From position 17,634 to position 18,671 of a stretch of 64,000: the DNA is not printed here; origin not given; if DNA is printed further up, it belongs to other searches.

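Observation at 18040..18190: Intra-locus duplication of a ~140-bp coding module (second copy at 19735-19880)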

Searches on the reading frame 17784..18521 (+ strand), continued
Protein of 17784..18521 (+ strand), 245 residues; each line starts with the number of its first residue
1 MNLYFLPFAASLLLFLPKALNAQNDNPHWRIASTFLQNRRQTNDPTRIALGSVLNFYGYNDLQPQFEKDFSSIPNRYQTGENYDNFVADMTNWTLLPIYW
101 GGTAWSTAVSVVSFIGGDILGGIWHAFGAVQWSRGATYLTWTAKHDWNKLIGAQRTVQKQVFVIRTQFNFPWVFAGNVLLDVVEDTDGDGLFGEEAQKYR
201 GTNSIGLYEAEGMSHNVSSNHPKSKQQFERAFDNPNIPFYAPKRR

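Call 43: find_encoding_contigs(protein=P0012, flank=8000)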
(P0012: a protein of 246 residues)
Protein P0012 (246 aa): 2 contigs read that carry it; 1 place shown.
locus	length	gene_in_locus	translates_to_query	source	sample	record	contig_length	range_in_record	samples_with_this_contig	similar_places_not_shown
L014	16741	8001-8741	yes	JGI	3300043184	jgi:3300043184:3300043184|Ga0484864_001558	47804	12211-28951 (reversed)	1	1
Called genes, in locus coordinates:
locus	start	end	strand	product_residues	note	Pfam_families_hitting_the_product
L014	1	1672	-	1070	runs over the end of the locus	-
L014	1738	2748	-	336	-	PF04321:RmlD_sub_bind, PF01073:3Beta_HSD, PF01370:Epimerase, PF02719:Polysacc_synt_2, PF07993:NAD_binding_4, PF16363:GDP_Man_Dehyd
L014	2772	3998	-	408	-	PF00579:tRNA-synt_1b, PF22421:SYY_C-terminal, PF01479:S4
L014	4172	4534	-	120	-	PF00072:Response_reg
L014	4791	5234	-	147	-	PF06902:Fer4_19, PF09360:zf-CDGSH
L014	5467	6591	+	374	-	PF00712:DNA_pol3_beta, PF02767:DNA_pol3_beta_2, PF02768:DNA_pol3_beta_3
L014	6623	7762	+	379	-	PF01168:Ala_racemase_N, PF00842:Ala_racemase_C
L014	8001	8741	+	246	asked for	-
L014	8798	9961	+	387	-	PF01011:PQQ (faint), PF07774:EMC1_C (faint), PF23727:Beta-prop_FAM234A_B (faint), PF25293:Beta-prop_EMC1_N (faint), PF13570:Beta-prop_ACSF4, PF13360:PQQ_2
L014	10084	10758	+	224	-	PF00005:ABC_tran, PF13401:AAA_22 (faint)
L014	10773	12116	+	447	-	PF12704:MacB_PCD, PF02687:FtsX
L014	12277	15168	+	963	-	PF13715:CarbopepD_reg_2, PF07715:Plug, PF00593:TonB_dep_Rec_b-barrel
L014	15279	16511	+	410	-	PF13620:CarboxypepD_reg (weak), PF17210:SdrD_B (weak), PF16215:DUF4876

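Call 44: find_encoding_contigs(protein=P0016, flank=8000)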
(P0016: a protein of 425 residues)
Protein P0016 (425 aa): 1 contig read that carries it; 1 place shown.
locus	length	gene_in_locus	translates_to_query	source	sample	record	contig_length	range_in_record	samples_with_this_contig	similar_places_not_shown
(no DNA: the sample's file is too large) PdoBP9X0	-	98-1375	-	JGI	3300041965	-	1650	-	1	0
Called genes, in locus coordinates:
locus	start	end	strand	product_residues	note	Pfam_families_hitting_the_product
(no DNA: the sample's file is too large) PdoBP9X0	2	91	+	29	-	?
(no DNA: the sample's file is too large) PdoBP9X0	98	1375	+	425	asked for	PF12697:Abhydrolase_6 (weak), PF12146:Hydrolase_4 (weak), PF00561:Abhydrolase_1 (weak), PF07819:PGAP1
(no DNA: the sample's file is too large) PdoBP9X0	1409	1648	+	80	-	?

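Call 45: find_encoding_contigs(protein=P0035, flank=8000)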
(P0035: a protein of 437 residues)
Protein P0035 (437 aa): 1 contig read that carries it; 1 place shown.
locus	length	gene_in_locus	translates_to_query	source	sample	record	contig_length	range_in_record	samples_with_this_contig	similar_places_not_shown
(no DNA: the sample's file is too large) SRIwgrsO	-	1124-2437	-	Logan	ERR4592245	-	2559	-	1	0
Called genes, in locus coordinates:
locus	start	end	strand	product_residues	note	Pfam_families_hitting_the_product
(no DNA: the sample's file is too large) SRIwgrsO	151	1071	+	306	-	-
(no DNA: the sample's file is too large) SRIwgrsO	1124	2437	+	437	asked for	-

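Call 48: search_solved_structures(query=A5, max_evalue=1, show_alignments=1)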
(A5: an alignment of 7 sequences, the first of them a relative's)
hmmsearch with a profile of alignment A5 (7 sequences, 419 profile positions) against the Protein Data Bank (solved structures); distinct sequences matched with E-value up to 1: 37.
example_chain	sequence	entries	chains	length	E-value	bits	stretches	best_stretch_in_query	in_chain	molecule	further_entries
4nmw_A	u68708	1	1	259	8.1e-09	38.5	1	28-117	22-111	Pimelyl-[acyl-carrier protein] methyl ester esterase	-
1m33_A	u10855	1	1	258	1.7e-07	34.1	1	26-117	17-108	BioH protein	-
6k5e_A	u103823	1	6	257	2e-07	33.9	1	24-117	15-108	Pimeloyl-[acyl-carrier protein] methyl ester esterase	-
4etw_A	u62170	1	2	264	2.2e-06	30.5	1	26-117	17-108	Pimelyl-[acyl-carrier protein] methyl ester esterase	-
1qge_D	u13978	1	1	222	4e-06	29.6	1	23-128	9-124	PROTEIN (TRIACYLGLYCEROL HYDROLASE)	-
1cvl_A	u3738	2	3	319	7.7e-06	28.7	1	23-128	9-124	TRIACYLGLYCEROL HYDROLASE | Lipase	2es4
1tah_B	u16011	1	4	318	8.6e-06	28.5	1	23-128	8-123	LIPASE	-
7x2p_A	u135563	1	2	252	0.00016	24.3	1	50-124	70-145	Putative lipase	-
8xy5_A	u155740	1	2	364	0.00021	24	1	25-127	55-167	Alpha/beta hydrolase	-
8k9r_A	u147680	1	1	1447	0.00032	23.3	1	82-119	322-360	GPI inositol-deacylase,MCherry protein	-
8k9q_A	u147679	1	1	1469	0.00034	23.3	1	82-119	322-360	GPI inositol-deacylase,fused thermostable green fluorescent protein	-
7cof_A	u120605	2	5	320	0.0016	21.1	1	75-127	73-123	Alpha/beta hydrolase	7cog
1hqd_A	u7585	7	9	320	0.0016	21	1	74-128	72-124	LIPASE | TRIACYL-GLYCEROL-HYDROLASE | TRIACYL-GLYCEROL HYDROLASE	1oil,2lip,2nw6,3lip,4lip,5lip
1ys1_X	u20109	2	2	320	0.0016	21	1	74-127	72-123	Lipase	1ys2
9g8u_A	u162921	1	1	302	0.0019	20.8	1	69-131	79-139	Lactonizing lipase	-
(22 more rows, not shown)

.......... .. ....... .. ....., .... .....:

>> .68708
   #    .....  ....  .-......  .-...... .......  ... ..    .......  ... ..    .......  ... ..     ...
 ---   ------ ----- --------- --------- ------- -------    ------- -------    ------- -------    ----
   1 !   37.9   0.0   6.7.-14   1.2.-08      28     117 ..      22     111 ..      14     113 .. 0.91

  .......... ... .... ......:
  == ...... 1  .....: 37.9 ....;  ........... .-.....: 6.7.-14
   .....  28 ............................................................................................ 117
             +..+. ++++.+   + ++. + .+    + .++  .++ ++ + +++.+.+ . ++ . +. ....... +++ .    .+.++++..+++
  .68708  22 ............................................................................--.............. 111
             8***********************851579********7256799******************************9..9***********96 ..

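Call 51: find_homologous_proteins(query=A5, max_evalue=0.00001)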
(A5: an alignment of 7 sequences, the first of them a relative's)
Query A5 (7 sequences) (433 aa, profile of the alignment): 139 proteins with E <= 0.00001 among 8000 candidates; the best 120 are listed.
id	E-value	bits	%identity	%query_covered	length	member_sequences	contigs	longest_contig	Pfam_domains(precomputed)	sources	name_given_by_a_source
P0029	1.3e-178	613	100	100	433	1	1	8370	-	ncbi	-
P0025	3.5e-152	526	34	92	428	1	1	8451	PF07819.20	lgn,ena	-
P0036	9.1e-146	505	56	99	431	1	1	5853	PF02089.22,PF07819.20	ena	-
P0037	1.6e-143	497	57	97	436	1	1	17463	PF02089.22,PF07819.20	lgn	-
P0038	1.6e-141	491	59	100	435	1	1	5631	PF07819.20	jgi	-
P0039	3.3e-137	476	35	93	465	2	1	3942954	PF07819.20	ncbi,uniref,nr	ncbi:alpha/beta hydrolase [Marivirga arenosa]|uniref:Alpha/beta hydrolase n=1 Tax=Marivirga arenosa 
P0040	2.8e-132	460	50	99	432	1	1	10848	-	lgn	-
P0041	4.6e-119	417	55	82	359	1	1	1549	PF07819.20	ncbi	ncbi:MAG: hypothetical protein AAFO69_20165, partial [Bacteroidota bacterium]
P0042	1.4e-111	392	44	99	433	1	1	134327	PF07819.20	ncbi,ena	-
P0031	5.0e-106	374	22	82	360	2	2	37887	PF24096.3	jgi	jgi:hypothetical protein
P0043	7.4e-82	294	28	95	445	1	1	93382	-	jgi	jgi:hypothetical protein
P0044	7.1e-79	284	26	93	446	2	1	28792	-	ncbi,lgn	-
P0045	1.1e-76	277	45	64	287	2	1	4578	PF00561.27,PF07819.20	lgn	-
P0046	2.0e-69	253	25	98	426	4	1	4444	PF07819.20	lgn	-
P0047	9.1e-69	251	25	94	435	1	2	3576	PF07819.20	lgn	-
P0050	5.9e-60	222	24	93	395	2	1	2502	PF07819.20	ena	-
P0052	1.9e-56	210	24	93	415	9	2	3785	PF07819.20,PF24096.3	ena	-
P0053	2.9e-55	206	23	97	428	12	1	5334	PF07819.20,PF24096.3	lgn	-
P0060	6.3e-48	182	22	82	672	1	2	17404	PF07819.20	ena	-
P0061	2.0e-47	181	22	82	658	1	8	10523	PF07819.20,PF24096.3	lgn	-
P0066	7.7e-46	175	26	89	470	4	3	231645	PF07819.20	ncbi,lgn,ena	-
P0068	7.6e-45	172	25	89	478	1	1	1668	PF07819.20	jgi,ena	-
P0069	1.4e-44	171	25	91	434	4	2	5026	PF02089.22,PF07819.20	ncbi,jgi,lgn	jgi:hypothetical protein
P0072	2.1e-41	161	25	97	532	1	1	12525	PF07819.20,PF24096.3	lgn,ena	-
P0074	5.7e-40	156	31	50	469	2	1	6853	PF07819.20,PF24096.3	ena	-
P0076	1.4e-38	151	23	94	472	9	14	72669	PF02089.22,PF07819.20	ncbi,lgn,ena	-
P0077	3.2e-38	150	25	74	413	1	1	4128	PF07819.20,PF24096.3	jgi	-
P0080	8.1e-38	149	28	69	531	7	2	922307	PF07819.20,PF24096.3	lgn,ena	-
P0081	3.4e-37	147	25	34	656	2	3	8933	PF07819.20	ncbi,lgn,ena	-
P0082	5.1e-37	146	25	97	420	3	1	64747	PF07819.20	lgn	-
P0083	7.1e-37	146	28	52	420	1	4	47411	PF07819.20,PF24096.3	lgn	-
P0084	1.6e-36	145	28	52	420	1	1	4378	PF07819.20,PF24096.3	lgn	-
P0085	2.3e-36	144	26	52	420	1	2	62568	PF07819.20,PF24096.3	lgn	-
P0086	2.5e-36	144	29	52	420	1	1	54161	PF07819.20,PF24096.3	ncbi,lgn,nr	ncbi:MAG: hypothetical protein VB046_05985 [Paludibacter sp.]|nr:hypothetical protein [Paludibacter 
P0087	7.7e-36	142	27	52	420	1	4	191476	PF07819.20,PF24096.3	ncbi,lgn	-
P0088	9.7e-36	142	23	95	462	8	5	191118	PF07819.20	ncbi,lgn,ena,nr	ncbi:MAG: hypothetical protein IKV28_03075 [Bacteroidales bacterium]|nr:hypothetical protein [Bacter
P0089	1.3e-35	142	27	52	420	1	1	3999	PF07819.20,PF24096.3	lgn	-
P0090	1.9e-35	141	29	52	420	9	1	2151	PF07819.20,PF24096.3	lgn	-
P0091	2.3e-35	141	24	96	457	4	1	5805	PF07819.20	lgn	-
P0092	1.6e-34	138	27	52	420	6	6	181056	PF07819.20,PF24096.3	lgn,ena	-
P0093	4.3e-34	137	28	33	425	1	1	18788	PF07819.20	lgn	-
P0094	1.8e-33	135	28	32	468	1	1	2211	PF07819.20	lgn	-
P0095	1.9e-33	135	28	32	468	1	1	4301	PF07819.20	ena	-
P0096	2.9e-33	134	28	32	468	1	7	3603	PF07819.20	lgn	-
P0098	1.4e-32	132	30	31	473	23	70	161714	PF07819.20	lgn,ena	-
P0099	3.1e-32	131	23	100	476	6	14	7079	PF02089.22,PF07819.20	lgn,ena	-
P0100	5.0e-32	130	27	31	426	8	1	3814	PF07819.20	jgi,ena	-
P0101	1.4e-31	128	24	98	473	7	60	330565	PF02089.22,PF07819.20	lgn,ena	-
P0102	1.2e-30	125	26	37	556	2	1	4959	PF07819.20,PF24096.3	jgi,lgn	jgi:pimeloyl-ACP methyl ester carboxylesterase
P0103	5.2e-30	123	31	27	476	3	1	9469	PF07819.20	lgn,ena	-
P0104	7.9e-30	123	25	93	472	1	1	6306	PF02089.22,PF07819.20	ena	-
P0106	2.1e-29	121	25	93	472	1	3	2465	PF02089.22,PF07819.20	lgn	-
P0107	2.2e-29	121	25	93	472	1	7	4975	PF02089.22,PF07819.20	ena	-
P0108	3.5e-29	120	25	93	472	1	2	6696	PF02089.22,PF07819.20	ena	-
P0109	3.9e-29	120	24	93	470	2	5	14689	PF02089.22,PF07819.20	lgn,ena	-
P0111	7.6e-29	119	26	50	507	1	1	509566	PF02089.22,PF07819.20,PF24096.3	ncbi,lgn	-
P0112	1.7e-28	118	32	49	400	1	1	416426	PF05057.21,PF12697.14,PF07819.20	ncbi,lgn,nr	ncbi:alpha/beta hydrolase [bacterium]|nr:alpha/beta hydrolase [bacterium]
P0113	1.8e-28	118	24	93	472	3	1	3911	PF02089.22,PF07819.20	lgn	-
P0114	2.4e-27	114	38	23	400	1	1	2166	PF02089.22,PF05057.21,PF00561.27,PF07819.20,PF24096.3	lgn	-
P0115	4.5e-23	100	25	76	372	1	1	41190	PF02089.22,PF07819.20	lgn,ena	-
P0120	1.1e-15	76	30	25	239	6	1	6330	PF07819.20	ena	-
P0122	2.8e-15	75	29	25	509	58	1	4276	PF01453.31,PF07819.20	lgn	-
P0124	1.3e-14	73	34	24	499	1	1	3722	PF01453.31,PF07819.20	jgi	jgi:pimeloyl-ACP methyl ester carboxylesterase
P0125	3.2e-14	71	30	29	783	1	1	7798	PF13360.14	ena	-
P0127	7.6e-14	70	29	29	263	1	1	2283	PF07819.20,PF24096.3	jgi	jgi:pimeloyl-ACP methyl ester carboxylesterase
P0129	2.8e-13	68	31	27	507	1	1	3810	PF01453.31,PF07819.20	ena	-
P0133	2.3e-12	65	30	27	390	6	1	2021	PF07819.20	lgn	-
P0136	4.0e-10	58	27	24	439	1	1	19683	PF12697.14,PF07819.20,PF24096.3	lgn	-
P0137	2.1e-9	55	32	24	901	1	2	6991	PF02089.22,PF04773.19,PF05057.21,PF01674.25,PF07819.20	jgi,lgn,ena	-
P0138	2.1e-9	55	33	23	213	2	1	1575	PF02089.22,PF12697.14,PF02450.22,PF07819.20,PF24096.3,PF12146.16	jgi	jgi:triacylglycerol lipase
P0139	2.8e-9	55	31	19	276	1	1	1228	PF05057.21,PF12697.14,PF01674.25,PF02450.22,PF00561.27,PF07819.20,PF12146.16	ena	-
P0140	3.4e-9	55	31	23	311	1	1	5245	PF12697.14,PF07819.20,PF24096.3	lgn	-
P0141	4.2e-9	54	28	26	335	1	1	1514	PF12697.14,PF07819.20,PF24096.3,PF12146.16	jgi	jgi:pimeloyl-ACP methyl ester carboxylesterase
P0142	8.3e-9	53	44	9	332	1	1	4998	PF02089.22,PF12697.14,PF00561.27,PF07819.20,PF24096.3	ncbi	ncbi:MAG: alpha/beta fold hydrolase [Burkholderiales bacterium]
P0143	9.1e-9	53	30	24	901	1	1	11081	PF02089.22,PF04773.19,PF07819.20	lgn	-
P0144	1.3e-8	53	28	25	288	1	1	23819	PF02089.22,PF05057.21,PF12697.14,PF02450.22,PF00561.27,PF07819.20,PF24096.3,PF12146.16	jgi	-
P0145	1.6e-8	52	37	14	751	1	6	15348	PF12697.14,PF01674.25,PF13385.14,PF00561.27,PF07819.20,PF24096.3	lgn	-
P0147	5.3e-8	51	28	22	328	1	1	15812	PF02089.22,PF06028.18,PF05057.21,PF12697.14,PF01674.25,PF02450.22,PF00561.27,PF07819.20,PF12146.16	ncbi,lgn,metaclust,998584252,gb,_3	metaclust:\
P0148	8.0e-8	50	44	9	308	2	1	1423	PF02089.22,PF12697.14,PF00561.27,PF07819.20,PF24096.3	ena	-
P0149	1.3e-7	49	32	15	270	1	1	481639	PF05057.21,PF12697.14,PF07819.20,PF24096.3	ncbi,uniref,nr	ncbi:hypothetical protein GCM10007415_40120 [Parapedobacter pyrenivorans]|uniref:GPI inositol-deacyl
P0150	2.2e-7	49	28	34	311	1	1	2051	PF02089.22,PF06028.18,PF01674.25,PF00561.27,PF07819.20,PF24096.3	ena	-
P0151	3.1e-7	48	26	25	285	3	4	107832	PF02089.22,PF12697.14,PF00561.27,PF07819.20,PF24096.3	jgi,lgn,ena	jgi:triacylglycerol esterase/lipase EstA (alpha/beta hydrolase family)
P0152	3.5e-7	48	28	23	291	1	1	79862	PF02089.22,PF06028.18,PF05057.21,PF12697.14,PF07819.20,PF24096.3,PF12146.16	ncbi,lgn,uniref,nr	ncbi:esterase/lipase family protein [Paraburkholderia sp. J41]|uniref:esterase/lipase family protein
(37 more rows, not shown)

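Call 53: find_encoding_contigs(protein=P0039, flank=8000, max_places=2)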
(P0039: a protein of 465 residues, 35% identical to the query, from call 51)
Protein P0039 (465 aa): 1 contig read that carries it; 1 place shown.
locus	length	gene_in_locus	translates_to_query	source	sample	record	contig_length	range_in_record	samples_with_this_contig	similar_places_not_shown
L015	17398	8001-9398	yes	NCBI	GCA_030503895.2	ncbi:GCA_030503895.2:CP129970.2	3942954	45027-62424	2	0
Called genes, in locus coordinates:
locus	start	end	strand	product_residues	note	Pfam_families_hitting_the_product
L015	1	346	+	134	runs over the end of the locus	-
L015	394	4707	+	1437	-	PF00873:ACR_tran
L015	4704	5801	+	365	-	PF25919:BSH_CusB, PF25973:BSH_CzcB (weak)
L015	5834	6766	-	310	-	PF05971:Methyltransf_10, PF05175:MTS (faint)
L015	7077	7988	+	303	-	-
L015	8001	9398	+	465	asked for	PF07819:PGAP1 (weak)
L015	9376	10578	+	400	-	PF01011:PQQ (faint), PF13360:PQQ_2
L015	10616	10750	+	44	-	-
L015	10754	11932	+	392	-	PF01011:PQQ (faint), PF16819:DUF5074 (weak), PF13360:PQQ_2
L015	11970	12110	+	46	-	-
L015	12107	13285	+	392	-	PF01011:PQQ (faint), PF13360:PQQ_2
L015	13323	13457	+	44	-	-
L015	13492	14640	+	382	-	PF01011:PQQ (faint), PF13360:PQQ_2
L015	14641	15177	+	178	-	-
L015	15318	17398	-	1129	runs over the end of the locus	PF02310:B12-binding, PF03308:MeaB, PF02492:cobW (weak), PF01642:MM_CoA_mutase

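Call 54: find_encoding_contigs(protein=P0125, flank=8000, max_places=2)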
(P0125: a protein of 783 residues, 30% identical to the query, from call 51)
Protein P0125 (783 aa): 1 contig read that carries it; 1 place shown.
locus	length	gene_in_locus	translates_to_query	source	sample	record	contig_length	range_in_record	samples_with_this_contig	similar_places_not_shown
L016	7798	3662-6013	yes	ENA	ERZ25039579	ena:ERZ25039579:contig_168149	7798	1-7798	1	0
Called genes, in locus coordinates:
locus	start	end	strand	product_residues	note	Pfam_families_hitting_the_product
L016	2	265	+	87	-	?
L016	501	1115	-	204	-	PF25954:Beta-barrel_RND_2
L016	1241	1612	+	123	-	-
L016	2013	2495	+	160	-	PF12833:HTH_18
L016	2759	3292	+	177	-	-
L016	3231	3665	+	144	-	-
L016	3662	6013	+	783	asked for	PF13360:PQQ_2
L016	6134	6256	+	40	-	-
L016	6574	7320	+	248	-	-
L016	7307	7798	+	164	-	?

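Call 69: search_protein_families(library=pfam, proteins=[L015:7077-7988:+, L012:4094-4933:+, L015:14641-15177:+, L012:7723-8322:+, L014:8798-9961:+], max_evalue=0.05)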
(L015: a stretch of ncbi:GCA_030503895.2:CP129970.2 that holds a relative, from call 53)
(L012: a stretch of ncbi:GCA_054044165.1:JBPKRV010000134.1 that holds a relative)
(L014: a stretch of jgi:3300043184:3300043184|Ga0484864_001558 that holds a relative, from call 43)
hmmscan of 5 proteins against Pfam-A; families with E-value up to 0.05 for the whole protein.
L015:7077-7988:+ (303 aa): 0 families

L012:4094-4933:+ (279 aa): 0 families

L015:14641-15177:+ (178 aa): 0 families

L012:7723-8322:+ (199 aa): 0 families

L014:8798-9961:+ (387 aa): 6 families
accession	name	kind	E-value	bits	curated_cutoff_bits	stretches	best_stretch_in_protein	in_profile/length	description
PF13360.13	PQQ_2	-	5.7e-23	82.2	27.6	2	251-372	5-123/233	Outer membrane protein assembly factor BamB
PF13570.13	Beta-prop_ACSF4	-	2.5e-12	47.3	133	1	247-349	111-212/329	Beta-alanine-activating enzyme, beta-propeller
PF01011.28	PQQ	-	4.2e-09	36.1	26.7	1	307-360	534-587/595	Glucose/ethanol/alcohol dehydrogenase, beta-propeller domain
PF23727.1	Beta-prop_FAM234A_B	-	2.1e-06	27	26.4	1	90-121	91-122/467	FAM234A/B beta-propeller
PF25293.1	Beta-prop_EMC1_N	-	8.2e-06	26.1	34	1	256-358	48-156/219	EMC1 N-terminal beta-propeller domain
PF05643.16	GNA1162-like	-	0.014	15.4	25.9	0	90-121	101-130/185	Putative lipoprotein GNA1162-like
